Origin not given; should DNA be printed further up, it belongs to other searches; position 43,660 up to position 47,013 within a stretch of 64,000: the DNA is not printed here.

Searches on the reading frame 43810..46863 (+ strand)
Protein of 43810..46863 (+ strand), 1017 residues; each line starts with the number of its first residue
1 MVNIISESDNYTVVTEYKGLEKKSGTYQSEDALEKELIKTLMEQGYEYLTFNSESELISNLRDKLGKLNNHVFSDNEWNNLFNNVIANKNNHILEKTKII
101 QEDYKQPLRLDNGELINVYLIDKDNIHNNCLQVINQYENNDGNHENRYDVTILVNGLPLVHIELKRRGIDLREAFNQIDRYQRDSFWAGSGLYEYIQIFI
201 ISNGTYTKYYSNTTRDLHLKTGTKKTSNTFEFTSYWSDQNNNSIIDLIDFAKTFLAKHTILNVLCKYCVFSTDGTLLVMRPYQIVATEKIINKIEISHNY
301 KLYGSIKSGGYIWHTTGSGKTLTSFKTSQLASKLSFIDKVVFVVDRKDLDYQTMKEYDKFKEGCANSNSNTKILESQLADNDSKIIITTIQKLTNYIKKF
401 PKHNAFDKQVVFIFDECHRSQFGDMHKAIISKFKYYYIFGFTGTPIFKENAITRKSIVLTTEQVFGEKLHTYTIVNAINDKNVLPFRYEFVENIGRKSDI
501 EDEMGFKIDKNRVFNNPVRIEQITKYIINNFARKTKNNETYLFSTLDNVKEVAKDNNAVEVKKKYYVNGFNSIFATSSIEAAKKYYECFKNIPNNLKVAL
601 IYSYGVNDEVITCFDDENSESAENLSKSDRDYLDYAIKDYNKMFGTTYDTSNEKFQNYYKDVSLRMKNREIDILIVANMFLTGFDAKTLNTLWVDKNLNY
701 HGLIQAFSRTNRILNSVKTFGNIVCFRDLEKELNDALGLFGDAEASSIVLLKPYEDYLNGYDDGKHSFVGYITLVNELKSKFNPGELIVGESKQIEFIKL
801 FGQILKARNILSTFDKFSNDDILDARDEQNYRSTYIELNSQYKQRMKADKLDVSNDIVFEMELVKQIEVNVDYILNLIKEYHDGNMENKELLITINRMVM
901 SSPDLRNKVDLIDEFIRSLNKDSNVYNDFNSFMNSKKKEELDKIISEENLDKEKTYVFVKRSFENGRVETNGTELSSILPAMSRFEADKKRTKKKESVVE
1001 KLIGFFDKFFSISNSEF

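Call 87: search_protein_families(library=pfam, proteins=[window:43810-46863:+], max_evalue=0.001)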
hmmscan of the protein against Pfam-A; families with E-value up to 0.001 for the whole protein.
window:43810-46863:+ (1017 aa): 6 families
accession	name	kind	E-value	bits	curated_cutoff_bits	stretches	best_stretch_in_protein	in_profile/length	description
PF12008.13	EcoR124_C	-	2.8e-61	207.8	23.1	1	749-1009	1-260/260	Type I restriction and modification enzyme - subunit R C terminal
PF22679.2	T1R_D3-like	-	9.2e-58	195.6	27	1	569-728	2-158/158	Type I restriction enzyme subunit R domain 3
PF18766.7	SWI2_SNF2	-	2.8e-54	184.5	26.7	1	282-490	1-192/221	SWI2/SNF2 ATPase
PF04313.20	HSDR_N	-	7.9e-44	150.3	25.1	1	27-216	1-196/198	Type I restriction enzyme R protein N terminus (HSDR_N)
PF04851.21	ResIII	-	2.8e-40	138.4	22.5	1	278-446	3-163/164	Type III restriction enzyme, res subunit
PF00270.35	DEAD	-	1.6e-08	34.9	26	1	315-446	22-161/167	DEAD/DEAH box helicase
